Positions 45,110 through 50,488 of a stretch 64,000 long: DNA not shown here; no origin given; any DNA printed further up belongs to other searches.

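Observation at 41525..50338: Repeat-expanded VirB10 (1692 aa) plus a paralogous 1243-aa repeat-only partner inside a virB operon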

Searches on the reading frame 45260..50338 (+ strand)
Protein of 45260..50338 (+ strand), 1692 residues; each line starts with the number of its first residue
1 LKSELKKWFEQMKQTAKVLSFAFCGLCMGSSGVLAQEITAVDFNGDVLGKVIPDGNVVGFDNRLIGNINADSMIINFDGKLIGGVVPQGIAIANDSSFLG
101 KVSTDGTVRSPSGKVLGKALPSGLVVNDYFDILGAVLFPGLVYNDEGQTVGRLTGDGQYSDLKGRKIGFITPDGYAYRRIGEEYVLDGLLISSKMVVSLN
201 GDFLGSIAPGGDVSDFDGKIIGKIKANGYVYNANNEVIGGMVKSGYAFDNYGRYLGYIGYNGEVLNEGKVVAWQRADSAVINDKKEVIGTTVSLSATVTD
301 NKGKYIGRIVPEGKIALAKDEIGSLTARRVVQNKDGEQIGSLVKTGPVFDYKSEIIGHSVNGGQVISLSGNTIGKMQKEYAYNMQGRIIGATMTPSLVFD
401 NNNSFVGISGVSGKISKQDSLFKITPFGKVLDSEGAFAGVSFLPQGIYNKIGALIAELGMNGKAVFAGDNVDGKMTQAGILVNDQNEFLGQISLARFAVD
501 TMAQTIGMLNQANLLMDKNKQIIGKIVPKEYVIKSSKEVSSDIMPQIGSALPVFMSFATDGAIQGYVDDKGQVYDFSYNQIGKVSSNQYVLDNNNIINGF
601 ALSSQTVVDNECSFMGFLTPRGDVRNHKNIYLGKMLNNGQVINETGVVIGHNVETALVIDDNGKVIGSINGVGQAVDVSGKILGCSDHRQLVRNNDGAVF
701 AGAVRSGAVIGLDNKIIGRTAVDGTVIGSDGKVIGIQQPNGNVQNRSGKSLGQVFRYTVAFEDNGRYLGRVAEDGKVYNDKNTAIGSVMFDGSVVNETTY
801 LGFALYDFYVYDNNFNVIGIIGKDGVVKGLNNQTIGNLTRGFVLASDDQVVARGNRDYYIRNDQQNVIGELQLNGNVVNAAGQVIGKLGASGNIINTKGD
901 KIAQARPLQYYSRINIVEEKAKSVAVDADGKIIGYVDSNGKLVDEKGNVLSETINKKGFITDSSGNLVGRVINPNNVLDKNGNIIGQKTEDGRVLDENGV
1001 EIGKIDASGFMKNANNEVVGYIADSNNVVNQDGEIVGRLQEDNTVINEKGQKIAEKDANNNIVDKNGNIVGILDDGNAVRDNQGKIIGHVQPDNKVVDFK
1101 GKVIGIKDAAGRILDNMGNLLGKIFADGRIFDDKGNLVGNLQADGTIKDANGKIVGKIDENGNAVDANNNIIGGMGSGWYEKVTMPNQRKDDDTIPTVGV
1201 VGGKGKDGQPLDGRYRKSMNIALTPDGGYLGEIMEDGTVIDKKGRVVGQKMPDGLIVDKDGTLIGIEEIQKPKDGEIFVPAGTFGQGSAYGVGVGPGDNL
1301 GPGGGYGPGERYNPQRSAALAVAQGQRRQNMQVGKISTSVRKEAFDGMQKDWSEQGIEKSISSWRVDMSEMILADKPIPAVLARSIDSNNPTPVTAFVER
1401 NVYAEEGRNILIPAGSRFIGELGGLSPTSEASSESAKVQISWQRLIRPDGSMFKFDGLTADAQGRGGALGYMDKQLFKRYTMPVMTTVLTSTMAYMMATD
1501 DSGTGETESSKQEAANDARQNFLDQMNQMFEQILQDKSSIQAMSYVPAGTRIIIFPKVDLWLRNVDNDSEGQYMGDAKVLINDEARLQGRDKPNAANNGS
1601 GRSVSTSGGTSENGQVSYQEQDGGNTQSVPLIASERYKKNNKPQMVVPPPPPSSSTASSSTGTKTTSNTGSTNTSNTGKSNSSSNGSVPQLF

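Call 6: search_protein_families(library=pfam, proteins=[window:45260-50338:+], max_evalue=0.01)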
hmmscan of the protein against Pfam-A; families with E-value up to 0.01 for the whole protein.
window:45260-50338:+ (1692 aa): 4 families
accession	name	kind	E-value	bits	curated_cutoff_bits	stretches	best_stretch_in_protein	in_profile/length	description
PF21785.3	Bflower_2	-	1.8e-72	240.7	38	11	1012-1106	5-95/112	5-fold beta-flower protein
PF03743.19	TrbI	-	6.1e-36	124.5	35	1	1372-1562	2-188/188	Bacterial conjugation TrbI-like protein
PF12396.14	DUF3659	-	3.9e-21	75.1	24.8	2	953-1006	7-56/61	Protein of unknown function (DUF3659)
PF21784.3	Bflower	-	8.5e-19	68.5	25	1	1063-1122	4-61/116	4-fold beta flower protein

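Call 10: search_protein_families(library=ncbifam, proteins=[window:45260-50338:+], max_evalue=0.001)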
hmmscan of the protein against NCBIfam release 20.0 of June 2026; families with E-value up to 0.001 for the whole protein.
window:45260-50338:+ (1692 aa): 3 families
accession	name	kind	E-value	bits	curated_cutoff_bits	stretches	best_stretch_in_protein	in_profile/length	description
NF038092.1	T4SS_ComB10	equivalog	4.6e-32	111.2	300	1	1361-1566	13-215/225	DNA type IV secretion system protein ComB10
NF038091.1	T4SS_VirB10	equivalog_domain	4.2e-31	108.1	220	1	1368-1565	7-194/197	type IV secretion system protein VirB10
NF010429.0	PRK13855.1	equivalog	3.8e-05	23.1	374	1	1376-1518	186-324/377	type IV secretion system protein VirB10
